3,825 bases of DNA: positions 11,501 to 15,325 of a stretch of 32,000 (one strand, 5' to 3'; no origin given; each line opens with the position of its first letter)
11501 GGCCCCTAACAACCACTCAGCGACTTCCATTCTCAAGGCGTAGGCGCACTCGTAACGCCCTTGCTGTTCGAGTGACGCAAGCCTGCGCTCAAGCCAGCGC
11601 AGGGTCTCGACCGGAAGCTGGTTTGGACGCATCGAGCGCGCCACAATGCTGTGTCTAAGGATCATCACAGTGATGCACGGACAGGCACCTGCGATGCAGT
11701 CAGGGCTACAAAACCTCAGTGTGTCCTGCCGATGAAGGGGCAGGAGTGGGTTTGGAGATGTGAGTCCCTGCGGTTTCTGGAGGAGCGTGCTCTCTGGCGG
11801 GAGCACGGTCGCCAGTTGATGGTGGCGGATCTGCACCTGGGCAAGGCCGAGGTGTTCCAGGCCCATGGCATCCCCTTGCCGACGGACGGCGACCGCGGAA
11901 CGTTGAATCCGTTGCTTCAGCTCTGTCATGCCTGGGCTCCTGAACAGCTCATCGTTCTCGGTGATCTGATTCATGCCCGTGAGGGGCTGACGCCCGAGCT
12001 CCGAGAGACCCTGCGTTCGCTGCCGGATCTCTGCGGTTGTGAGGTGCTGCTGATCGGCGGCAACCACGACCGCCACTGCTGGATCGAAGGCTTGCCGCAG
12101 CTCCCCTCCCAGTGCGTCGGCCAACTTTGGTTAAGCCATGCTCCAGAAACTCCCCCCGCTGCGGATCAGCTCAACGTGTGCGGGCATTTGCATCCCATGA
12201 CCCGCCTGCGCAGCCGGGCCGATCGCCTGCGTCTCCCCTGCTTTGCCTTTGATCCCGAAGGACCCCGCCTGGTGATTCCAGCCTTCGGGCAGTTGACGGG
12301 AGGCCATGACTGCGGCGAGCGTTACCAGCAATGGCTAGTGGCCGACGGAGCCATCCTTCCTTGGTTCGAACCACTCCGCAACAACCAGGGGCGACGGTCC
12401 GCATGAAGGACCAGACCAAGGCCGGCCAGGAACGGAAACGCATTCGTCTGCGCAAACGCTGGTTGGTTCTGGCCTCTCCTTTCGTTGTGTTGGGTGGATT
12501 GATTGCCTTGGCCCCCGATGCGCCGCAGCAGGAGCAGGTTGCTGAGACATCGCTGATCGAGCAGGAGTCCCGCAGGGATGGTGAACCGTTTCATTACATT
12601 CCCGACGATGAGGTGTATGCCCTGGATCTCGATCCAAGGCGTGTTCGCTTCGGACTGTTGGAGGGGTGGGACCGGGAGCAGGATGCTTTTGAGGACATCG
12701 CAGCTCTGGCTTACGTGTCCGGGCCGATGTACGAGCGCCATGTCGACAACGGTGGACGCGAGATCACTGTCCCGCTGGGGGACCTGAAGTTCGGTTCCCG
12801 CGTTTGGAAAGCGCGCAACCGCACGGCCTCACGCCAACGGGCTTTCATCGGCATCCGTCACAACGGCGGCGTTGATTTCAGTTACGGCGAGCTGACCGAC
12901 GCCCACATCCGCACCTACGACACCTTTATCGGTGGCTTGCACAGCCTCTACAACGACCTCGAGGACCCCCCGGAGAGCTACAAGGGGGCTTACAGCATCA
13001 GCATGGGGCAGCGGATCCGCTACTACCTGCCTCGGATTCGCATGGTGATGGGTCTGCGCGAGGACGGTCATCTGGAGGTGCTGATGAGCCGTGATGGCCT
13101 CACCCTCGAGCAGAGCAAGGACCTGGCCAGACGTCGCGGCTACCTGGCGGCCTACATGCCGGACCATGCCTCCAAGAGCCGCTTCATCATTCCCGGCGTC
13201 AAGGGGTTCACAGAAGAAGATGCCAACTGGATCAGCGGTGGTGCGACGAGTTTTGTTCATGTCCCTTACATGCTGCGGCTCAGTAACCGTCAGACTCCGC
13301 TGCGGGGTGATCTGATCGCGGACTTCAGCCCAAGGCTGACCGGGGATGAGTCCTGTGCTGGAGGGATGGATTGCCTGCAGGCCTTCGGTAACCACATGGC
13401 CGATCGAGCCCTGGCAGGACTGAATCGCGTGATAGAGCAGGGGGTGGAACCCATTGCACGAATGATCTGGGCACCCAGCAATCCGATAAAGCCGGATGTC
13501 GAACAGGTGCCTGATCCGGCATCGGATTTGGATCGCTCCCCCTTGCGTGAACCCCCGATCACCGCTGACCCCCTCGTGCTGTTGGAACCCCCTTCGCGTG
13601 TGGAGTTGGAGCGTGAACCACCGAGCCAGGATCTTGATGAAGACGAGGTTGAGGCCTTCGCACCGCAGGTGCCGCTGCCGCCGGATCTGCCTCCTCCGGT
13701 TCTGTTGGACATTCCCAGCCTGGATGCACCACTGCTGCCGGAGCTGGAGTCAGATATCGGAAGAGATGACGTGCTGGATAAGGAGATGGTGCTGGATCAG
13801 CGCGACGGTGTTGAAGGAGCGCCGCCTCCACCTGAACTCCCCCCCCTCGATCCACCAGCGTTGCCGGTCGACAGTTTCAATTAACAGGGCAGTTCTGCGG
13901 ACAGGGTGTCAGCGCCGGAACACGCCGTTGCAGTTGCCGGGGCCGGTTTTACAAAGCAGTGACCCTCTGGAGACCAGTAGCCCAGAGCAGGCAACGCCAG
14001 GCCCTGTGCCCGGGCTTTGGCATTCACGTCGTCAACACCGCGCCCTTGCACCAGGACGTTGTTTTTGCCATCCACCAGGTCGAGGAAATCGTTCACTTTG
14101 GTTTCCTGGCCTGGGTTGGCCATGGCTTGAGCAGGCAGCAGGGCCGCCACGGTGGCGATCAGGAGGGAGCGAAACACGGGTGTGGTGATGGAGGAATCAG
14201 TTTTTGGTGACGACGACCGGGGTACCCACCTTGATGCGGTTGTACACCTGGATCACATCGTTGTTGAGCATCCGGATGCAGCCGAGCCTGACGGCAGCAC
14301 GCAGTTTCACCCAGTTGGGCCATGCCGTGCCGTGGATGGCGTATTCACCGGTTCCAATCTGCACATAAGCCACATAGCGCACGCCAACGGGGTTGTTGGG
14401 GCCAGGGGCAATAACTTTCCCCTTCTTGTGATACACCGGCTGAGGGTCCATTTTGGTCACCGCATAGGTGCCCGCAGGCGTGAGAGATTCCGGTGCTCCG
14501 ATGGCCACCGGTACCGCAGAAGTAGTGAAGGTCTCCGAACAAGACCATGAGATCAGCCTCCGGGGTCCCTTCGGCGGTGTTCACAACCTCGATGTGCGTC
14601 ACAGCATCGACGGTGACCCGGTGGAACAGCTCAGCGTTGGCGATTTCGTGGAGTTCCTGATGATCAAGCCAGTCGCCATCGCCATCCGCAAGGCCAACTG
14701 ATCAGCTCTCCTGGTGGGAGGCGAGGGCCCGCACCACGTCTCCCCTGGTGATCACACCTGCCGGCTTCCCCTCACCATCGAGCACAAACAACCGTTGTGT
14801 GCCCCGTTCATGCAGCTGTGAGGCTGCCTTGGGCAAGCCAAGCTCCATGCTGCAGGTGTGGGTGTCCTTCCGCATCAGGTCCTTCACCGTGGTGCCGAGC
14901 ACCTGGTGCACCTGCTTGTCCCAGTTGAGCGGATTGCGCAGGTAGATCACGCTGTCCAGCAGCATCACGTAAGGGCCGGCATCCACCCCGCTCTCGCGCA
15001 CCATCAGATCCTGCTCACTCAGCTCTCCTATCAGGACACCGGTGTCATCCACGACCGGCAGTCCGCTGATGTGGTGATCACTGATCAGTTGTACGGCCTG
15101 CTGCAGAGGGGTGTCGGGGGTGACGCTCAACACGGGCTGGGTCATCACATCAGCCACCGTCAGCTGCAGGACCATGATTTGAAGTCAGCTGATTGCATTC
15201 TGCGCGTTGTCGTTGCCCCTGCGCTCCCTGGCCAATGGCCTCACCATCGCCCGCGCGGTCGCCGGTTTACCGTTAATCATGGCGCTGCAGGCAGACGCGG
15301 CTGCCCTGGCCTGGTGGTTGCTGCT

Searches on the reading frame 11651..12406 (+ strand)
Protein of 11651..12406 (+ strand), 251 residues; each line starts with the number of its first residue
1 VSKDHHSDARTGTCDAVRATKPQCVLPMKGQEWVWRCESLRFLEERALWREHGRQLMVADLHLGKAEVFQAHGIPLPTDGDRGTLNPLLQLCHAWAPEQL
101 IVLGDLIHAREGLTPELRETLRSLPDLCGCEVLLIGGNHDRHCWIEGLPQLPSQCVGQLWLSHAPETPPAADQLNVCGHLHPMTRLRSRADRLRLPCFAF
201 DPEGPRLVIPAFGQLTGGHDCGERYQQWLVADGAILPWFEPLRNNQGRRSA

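Call 31: search_protein_families(library=pfam, proteins=[window:11651-12406:+], max_evalue=0.001)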
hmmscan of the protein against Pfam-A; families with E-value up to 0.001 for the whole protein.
window:11651-12406:+ (251 aa): 1 family
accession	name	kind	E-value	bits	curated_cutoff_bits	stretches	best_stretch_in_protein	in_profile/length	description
PF00149.33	Metallophos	-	7.2e-05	23.7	21.5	1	56-146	4-75/191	Calcineurin-like phosphoesterase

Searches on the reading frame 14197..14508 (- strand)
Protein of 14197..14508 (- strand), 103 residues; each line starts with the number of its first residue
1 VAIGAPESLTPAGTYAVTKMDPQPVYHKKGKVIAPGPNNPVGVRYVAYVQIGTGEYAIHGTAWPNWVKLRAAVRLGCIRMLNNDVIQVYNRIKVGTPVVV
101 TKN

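Call 56: search_protein_families(library=pfam, proteins=[window:14197-14508:-], max_evalue=0.01)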
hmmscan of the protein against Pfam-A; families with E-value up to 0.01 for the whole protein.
window:14197-14508:- (103 aa): 1 family
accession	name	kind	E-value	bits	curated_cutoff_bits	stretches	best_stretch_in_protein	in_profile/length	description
PF03734.19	YkuD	-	7.6e-16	59.4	23.4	1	2-100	29-146/146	L,D-transpeptidase catalytic domain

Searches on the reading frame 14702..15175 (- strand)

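Call 32: search_protein_families(library=pfam, proteins=[window:14702-15175:-], max_evalue=0.001)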
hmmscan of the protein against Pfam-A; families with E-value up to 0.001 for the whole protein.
window:14702-15175:- (157 aa): 1 family
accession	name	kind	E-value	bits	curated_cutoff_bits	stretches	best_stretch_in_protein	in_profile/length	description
PF00571.33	CBS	-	1e-29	103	24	2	7-58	1-52/57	CBS domain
